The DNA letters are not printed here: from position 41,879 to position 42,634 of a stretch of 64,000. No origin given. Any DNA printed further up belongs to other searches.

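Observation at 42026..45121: Translationally coupled four-gene operon built around an AIPR abortive-infection protein with three unknown small proteins, the strongest candidate for an undescribed defence system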

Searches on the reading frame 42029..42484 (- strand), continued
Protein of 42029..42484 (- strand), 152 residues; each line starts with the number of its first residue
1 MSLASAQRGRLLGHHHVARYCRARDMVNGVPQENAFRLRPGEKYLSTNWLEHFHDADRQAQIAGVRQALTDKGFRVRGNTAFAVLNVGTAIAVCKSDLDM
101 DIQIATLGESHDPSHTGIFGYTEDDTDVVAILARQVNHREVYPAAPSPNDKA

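Call 64: fold_search(model_id=the predicted structure, library=viral)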
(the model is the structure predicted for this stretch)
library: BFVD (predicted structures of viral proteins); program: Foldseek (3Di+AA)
matches with E <= 10: 357; with E <= 0.001: 0
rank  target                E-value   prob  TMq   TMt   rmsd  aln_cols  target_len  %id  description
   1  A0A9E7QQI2            4.6e-03  0.99  0.42  0.43   6.6       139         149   12  (no name in the UniProt tables at hand)
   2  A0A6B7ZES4            1.6e-01  0.08  0.18  0.17  15.1       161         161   10  Uncharacterized protein [Klebsiella phage N1M2]
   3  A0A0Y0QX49            2.5e-01  0.06  0.16  0.07  15.2       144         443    8  DNA polymerase processivity factor [Human herpesvirus 2]
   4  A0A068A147            2.7e-01  0.03  0.14  0.16  16.3       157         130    8  (no name in the UniProt tables at hand)
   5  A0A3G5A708            4.2e-01  0.41  0.44  0.50   4.7       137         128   13  Uncharacterized protein [Hyperionvirus sp.]
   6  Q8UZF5                4.2e-01  0.06  0.17  0.07  12.7       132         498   11  BGLF1 [Macacine gammaherpesvirus 4]
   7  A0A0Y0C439            4.7e-01  0.06  0.20  0.07  16.7       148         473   11  DNA polymerase processivity factor [Macropodid alphaherpesvirus 1]
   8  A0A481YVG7            5.0e-01  0.06  0.20  0.16  16.1       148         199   15  Uncharacterized protein [Marseillevirus LCMAC103]
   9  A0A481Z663            5.4e-01  0.04  0.15  0.06  15.5       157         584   13  Glucose/Sorbosone dehydrogenase domain-containing protein [Pithovirus LCPAC104]
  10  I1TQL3                5.7e-01  0.11  0.32  0.19  12.1       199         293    9  (no name in the UniProt tables at hand)
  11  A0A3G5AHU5            6.4e-01  0.09  0.21  0.13  12.2       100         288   10  Nudix hydrolase domain-containing protein [Solivirus sp.]
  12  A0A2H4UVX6            6.4e-01  0.09  0.25  0.08   9.7       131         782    8  DEXDc helicase [Bodo saltans virus]
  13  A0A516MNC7            6.9e-01  0.06  0.19  0.21  13.9       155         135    8  (no name in the UniProt tables at hand)
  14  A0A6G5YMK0            7.3e-01  0.08  0.19  0.11   9.1        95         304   14  (no name in the UniProt tables at hand)
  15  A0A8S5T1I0            7.3e-01  0.06  0.21  0.25  12.2       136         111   12  Uncharacterized protein [Siphoviridae sp. ctiJm4]
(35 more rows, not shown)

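Call 72: find_encoding_contigs(protein=P0405, flank=5000, max_places=3)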
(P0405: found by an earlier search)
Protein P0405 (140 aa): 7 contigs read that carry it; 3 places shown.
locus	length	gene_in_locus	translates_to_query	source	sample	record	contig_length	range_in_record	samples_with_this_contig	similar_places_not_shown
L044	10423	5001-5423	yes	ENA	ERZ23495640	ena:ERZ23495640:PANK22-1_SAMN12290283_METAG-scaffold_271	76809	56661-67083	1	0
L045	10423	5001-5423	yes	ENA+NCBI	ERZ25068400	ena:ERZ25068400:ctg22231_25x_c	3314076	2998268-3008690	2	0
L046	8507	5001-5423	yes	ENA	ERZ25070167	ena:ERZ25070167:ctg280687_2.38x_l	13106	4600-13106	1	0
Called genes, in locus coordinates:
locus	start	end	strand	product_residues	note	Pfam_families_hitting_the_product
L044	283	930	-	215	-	PF01370:Epimerase (faint), PF02254:TrkA_N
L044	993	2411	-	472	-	PF02386:TrkH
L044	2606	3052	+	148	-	-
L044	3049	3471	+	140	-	-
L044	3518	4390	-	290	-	PF04909:Amidohydro_2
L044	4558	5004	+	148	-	-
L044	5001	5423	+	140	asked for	-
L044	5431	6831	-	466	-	PF01425:Amidase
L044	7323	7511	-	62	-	-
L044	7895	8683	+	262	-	-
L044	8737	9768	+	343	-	PF00135:COesterase, PF20434:BD-FAE, PF07859:Abhydrolase_3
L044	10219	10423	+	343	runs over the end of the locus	PF00135:COesterase, PF20434:BD-FAE, PF07859:Abhydrolase_3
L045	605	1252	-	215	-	PF01370:Epimerase (faint), PF02254:TrkA_N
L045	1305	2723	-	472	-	PF02386:TrkH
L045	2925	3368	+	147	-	-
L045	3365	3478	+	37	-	-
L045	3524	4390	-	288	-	PF04909:Amidohydro_2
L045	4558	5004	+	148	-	-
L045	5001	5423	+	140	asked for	-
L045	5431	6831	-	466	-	PF01425:Amidase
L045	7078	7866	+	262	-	-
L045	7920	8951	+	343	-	PF00135:COesterase, PF20434:BD-FAE, PF07859:Abhydrolase_3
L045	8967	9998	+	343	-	PF00135:COesterase (weak), PF20434:BD-FAE, PF07859:Abhydrolase_3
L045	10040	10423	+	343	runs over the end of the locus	PF00135:COesterase, PF20434:BD-FAE, PF07859:Abhydrolase_3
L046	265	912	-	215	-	PF01370:Epimerase (faint), PF02254:TrkA_N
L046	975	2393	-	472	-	PF02386:TrkH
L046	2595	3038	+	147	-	-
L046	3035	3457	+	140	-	-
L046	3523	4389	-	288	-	PF04909:Amidohydro_2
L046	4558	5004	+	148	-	-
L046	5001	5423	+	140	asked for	-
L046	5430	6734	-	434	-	PF01425:Amidase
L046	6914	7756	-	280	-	PF01936:NYN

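Call 73: find_encoding_contigs(protein=P0401, flank=5000, max_places=3)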
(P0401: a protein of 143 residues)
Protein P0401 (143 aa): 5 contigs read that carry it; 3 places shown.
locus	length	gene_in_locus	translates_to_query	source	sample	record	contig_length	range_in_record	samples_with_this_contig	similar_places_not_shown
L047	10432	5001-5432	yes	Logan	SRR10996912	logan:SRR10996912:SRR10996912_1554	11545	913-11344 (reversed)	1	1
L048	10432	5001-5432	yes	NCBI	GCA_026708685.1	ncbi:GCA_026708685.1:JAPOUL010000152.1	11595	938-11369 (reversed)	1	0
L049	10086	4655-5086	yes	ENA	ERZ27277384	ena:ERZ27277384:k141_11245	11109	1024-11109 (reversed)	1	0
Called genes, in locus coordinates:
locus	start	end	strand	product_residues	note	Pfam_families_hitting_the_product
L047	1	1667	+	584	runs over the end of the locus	PF02463:SMC_N, PF11398:DUF2813, PF13175:AAA_15, PF13476:AAA_23, PF13555:AAA_29 (weak), PF13304:AAA_21, PF13175:AAA_15 (weak), PF20469:OLD-like_TOPRIM (weak)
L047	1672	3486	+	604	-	PF00270:DEAD (faint), PF00580:UvrD-helicase, PF02562:PhoH (faint), PF13245:AAA_19, PF20720:nSTAND3 (faint), PF01443:Viral_helicase1 (faint), PF00580:UvrD-helicase, PF13361:UvrD_C, +1 more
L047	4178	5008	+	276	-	-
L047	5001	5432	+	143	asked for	-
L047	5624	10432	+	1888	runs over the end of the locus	-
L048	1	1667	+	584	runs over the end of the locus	PF02463:SMC_N, PF11398:DUF2813, PF13175:AAA_15, PF13476:AAA_23, PF13555:AAA_29 (weak), PF13304:AAA_21, PF13175:AAA_15 (weak), PF20469:OLD-like_TOPRIM (weak)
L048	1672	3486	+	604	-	PF00270:DEAD (faint), PF00580:UvrD-helicase, PF02562:PhoH (faint), PF13245:AAA_19, PF20720:nSTAND3 (faint), PF01443:Viral_helicase1 (faint), PF00580:UvrD-helicase, PF13361:UvrD_C, +1 more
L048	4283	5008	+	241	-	-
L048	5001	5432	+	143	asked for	-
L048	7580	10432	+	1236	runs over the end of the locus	-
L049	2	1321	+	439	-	?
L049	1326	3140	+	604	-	PF00270:DEAD (faint), PF00580:UvrD-helicase, PF02562:PhoH (faint), PF13245:AAA_19, PF20720:nSTAND3 (faint), PF01443:Viral_helicase1 (faint), PF00580:UvrD-helicase, PF13361:UvrD_C, +1 more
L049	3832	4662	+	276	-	-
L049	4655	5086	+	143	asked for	-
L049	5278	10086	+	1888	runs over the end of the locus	-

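Call 79: find_related_loci(query=A1, collection=viral_contigs, flank=5000)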
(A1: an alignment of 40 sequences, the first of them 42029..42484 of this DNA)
Query A1 (152 aa) in viral_contigs; peptide patterns used: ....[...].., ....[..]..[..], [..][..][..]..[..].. (x = any residue, [..] = any of these).
61 stretches matched a pattern, but none encodes a relative of the query by tblastn (E <= 1e-3).

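Call 81: search_dna_similar(query=window:42029-42484:-, collection=plasmids, mode=protein, max_evalue=0.001, max_rows=25)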
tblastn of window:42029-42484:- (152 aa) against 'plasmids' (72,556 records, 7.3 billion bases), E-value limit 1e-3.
Records with a match: 2; places in all: 2; records where one place covers at least 80% of the query: 0.
Best place of each record, by identity: <60% 2.
By first word of the organism name: Rhizobium 2.
By predicted mobility (MOB-suite, as given by PLSDB): conjugative 2.
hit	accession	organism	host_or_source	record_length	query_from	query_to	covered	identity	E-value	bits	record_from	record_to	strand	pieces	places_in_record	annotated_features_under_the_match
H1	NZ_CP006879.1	Rhizobium gallicum bv. gallicum R602sp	Phaseolus vulgaris,whole ...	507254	25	136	74%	32.5%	3e-4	47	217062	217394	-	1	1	hypothetical protein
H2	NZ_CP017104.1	Rhizobium gallicum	Phaseolus vulgaris,Whole ...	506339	25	136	74%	30.1%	4e-4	47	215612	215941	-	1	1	hypothetical protein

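Call 82: search_dna_similar(query=window:42029-42484:-, collection=phages, mode=protein, max_evalue=0.001, max_rows=15)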
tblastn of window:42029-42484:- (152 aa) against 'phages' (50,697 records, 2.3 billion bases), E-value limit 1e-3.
No match.

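Call 83: get_annotated_region(hit=H1, flank=5000)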
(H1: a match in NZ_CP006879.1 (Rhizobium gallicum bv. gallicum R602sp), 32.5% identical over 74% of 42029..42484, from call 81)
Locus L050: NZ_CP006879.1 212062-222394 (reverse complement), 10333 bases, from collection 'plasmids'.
description: Rhizobium gallicum bv. gallicum R602sp strain R602 voucher MSDJ1109 plasmid pRgalR602b, complete sequence
organism: Rhizobium gallicum bv. gallicum R602sp (NCBI taxid 1041138)
taxonomy: Bacteria; Pseudomonadota; Alphaproteobacteria; Hyphomicrobiales; Rhizobiaceae; Rhizobium; Rhizobium gallicum; Rhizobium gallicum bv. gallicum R602sp
host: -; source: Phaseolus vulgaris,whole organism,Agricultural field (no beans grown in the 5 previous years); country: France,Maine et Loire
typing (MOB-suite, as given by PLSDB): conjugative; replicon rep_cluster_471; relaxase MOBQ; mating-pair formation MPF_T
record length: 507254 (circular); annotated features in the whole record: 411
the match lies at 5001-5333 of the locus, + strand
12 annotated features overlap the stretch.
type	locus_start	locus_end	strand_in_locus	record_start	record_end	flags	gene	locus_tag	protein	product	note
CDS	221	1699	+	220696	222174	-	nifB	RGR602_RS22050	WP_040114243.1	nitrogenase cofactor biosynthesis protein NifB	GO:0009399 - nitrogen fixation [Evidence IEA]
CDS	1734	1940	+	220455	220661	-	-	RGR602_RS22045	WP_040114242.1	4Fe-4S binding protein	-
CDS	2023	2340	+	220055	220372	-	-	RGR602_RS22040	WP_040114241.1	nitrogen fixation protein NifZ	-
CDS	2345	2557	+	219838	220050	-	nifT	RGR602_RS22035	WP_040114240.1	putative nitrogen fixation protein NifT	GO:0009399 - nitrogen fixation [Evidence IEA]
CDS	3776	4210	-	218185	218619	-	-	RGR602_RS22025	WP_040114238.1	type II toxin-antitoxin system VapC family toxin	-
CDS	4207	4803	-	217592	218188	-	-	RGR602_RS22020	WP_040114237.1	DUF433 domain-containing protein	-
CDS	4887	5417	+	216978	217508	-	-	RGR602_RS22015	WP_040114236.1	hypothetical protein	-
CDS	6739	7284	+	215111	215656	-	-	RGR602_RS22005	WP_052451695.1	hypothetical protein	-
CDS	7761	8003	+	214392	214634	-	-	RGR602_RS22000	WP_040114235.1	hypothetical protein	-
CDS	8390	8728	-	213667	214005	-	-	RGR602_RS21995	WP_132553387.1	hypothetical protein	-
CDS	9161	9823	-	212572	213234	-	-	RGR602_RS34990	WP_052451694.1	type VI secretion system-associated protein TagO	-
CDS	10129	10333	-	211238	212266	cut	-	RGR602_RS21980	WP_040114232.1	LLM class flavin-dependent oxidoreductase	-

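Call 87: find_encoding_contigs(protein=P0074, flank=6000, max_places=2)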
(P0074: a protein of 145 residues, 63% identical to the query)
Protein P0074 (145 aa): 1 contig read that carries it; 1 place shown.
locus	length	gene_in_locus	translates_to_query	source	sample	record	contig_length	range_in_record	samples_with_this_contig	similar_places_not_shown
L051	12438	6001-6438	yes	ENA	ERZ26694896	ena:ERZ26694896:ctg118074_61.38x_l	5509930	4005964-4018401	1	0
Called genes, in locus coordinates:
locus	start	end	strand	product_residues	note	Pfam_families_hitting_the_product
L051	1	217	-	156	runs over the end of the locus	PF13384:HTH_23, PF13551:HTH_29, PF13565:HTH_32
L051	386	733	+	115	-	-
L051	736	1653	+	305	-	PF10592:AIPR (weak)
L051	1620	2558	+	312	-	PF10592:AIPR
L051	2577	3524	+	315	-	PF01555:N6_N4_Mtase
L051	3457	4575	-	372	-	PF13560:HTH_31, PF01381:HTH_3, PF18643:RE_BsaWI (weak)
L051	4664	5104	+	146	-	-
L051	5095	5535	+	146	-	-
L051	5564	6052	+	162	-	-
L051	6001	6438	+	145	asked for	-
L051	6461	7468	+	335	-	PF00248:Aldo_ket_red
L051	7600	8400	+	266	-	PF01012:ETF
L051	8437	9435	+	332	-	PF01012:ETF, PF00766:ETF_alpha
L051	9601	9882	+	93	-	PF12441:CopG_antitoxin (weak)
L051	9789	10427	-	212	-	PF01609:DDE_Tnp_1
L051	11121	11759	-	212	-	PF01609:DDE_Tnp_1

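Call 88: find_encoding_contigs(protein=P0087, flank=6000, max_places=2)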
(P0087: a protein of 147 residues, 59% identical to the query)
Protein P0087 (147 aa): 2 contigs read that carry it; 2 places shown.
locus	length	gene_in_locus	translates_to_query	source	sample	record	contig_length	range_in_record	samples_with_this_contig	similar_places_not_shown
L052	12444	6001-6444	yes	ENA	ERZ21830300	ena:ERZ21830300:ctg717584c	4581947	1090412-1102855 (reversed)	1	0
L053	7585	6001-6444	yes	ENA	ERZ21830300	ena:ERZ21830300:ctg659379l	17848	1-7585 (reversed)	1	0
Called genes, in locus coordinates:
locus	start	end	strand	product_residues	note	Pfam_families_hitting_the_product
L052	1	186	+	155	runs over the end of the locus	PF08818:DUF1801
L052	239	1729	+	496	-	PF11794:HpaB_N, PF03241:HpaB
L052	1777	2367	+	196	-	PF08819:DUF1802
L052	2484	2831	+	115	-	-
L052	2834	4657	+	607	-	PF10592:AIPR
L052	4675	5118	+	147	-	-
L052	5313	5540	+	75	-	-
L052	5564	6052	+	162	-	-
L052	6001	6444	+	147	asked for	-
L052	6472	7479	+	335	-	PF00248:Aldo_ket_red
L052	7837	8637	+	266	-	PF01012:ETF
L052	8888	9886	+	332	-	PF01012:ETF, PF00766:ETF_alpha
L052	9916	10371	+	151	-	-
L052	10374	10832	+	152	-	-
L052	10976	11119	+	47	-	-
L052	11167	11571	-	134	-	-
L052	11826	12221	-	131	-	PF01850:PIN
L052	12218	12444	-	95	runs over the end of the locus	-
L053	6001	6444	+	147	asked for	-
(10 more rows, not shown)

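Call 89: find_encoding_contigs(protein=P0038, flank=6000, max_places=2)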
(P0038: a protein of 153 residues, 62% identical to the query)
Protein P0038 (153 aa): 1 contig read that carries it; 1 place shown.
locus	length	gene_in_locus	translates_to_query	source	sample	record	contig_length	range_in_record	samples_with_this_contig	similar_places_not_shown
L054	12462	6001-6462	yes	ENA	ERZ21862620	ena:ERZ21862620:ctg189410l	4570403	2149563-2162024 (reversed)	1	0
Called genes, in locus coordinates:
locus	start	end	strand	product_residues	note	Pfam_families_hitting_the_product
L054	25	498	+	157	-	PF03352:Adenine_glyco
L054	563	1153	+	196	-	PF08819:DUF1802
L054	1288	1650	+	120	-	-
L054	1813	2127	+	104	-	-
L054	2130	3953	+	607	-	PF10592:AIPR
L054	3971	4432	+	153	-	-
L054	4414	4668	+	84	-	-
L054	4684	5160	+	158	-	-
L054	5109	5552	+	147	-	-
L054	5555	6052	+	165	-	-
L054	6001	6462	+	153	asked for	-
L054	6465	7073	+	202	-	PF01841:Transglut_core (weak)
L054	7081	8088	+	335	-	PF00248:Aldo_ket_red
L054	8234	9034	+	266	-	PF01012:ETF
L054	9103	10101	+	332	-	PF01012:ETF, PF00766:ETF_alpha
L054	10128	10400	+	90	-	PF04365:BrnT_toxin (weak)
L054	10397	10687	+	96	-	PF12441:CopG_antitoxin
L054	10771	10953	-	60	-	-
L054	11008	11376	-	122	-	-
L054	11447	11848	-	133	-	-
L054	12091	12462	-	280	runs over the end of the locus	PF02569:Pantoate_ligase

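Call 94: search_protein_families(library=pfam, proteins=[L052:9916-10368:+, L052:10374-10829:+, L054:1288-1647:+], max_evalue=0.01)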
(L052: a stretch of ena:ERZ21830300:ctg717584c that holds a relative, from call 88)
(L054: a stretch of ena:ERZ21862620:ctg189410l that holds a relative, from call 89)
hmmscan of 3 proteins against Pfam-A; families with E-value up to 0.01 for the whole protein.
L052:9916-10368:+ (151 aa): 1 family
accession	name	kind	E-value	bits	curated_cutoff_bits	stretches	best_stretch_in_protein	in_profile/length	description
PF13727.12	CoA_binding_3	-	0.0015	19.1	25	1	9-99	23-97/175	CoA-binding domain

L052:10374-10829:+ (152 aa): 1 family
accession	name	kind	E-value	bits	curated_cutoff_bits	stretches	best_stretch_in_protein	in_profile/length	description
PF16538.11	FlgT_C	-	0.0011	19.9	27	1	20-84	3-64/77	Flagellar assembly protein T, C-terminal domain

L054:1288-1647:+ (120 aa): 0 families

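Call 95: search_protein_families(library=padloc, proteins=[L044:5001-5420:+, L044:4558-5001:+, L047:4178-5005:+, L047:5001-5429:+], max_evalue=0.01)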
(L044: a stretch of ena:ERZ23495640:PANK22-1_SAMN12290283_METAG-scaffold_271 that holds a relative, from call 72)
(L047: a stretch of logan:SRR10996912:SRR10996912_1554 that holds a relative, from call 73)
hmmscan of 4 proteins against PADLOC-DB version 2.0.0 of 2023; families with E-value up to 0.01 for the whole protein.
L044:5001-5420:+ (140 aa): 0 families

L044:4558-5001:+ (148 aa): 1 family
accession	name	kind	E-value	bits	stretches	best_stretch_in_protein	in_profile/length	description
PDLC04576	PDC-M32A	-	0.0004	17.2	1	18-100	241-331/375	-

L047:4178-5005:+ (276 aa): 0 families

L047:5001-5429:+ (143 aa): 0 families

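Call 96: search_protein_families(library=padloc, alignment_id=A3, max_evalue=1)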
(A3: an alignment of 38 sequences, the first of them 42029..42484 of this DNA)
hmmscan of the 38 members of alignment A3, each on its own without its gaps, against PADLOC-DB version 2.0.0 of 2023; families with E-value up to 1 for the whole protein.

A. member 1, window:42029-42484:- (152 aa): 0 families

B. families by the number of members that match (of 38 scanned): 4 families
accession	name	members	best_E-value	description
PDLC03088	Specificity_I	1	0.016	Type I specificity subunit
PDLC03523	REase_II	1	0.022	Type II restriction enzyme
PDLC01948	CARF8--CARF_TM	1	0.027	-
PDLC04579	PDC-M32B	1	0.037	-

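Call 99: search_protein_families(library=padloc, alignment_id=A6, max_evalue=1)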
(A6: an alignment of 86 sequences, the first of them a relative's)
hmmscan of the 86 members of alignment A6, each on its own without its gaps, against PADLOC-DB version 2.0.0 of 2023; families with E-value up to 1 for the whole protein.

A. member 1, P0267 (143 aa): 0 families

B. families by the number of members that match (of 86 scanned): 13 families
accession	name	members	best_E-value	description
PDLC04579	PDC-M32B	5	0.0028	-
PDLC03686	HEase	1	0.0018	homing endonuclease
PDLC00923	Cas1c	1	0.011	"CRISPR-associated endonuclease Cas1, subtype I-C/DVULG"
PDLC00352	PtuB1|PtuB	1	0.011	Unknown function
PDLC03283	MTase_II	1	0.011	Type II methyltransferase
PDLC01334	Cas1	1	0.015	"CAS-I,CAS-II,CAS-III,CAS-IV,CAS-V,CAS-VI; acquisition_1"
PDLC03780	RT_UG5-nitrilase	1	0.017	DRT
PDLC04880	PDC-S05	1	0.018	-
PDLC03494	REase_II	1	0.02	Type II restriction enzyme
PDLC01696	typeIV_Cas11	1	0.022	Cas11_2_IV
PDLC04270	PDC-M01B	1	0.038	-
PDLC03325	MTase_II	1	0.04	Type II methyltransferase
PDLC02667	DndD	1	0.041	DndD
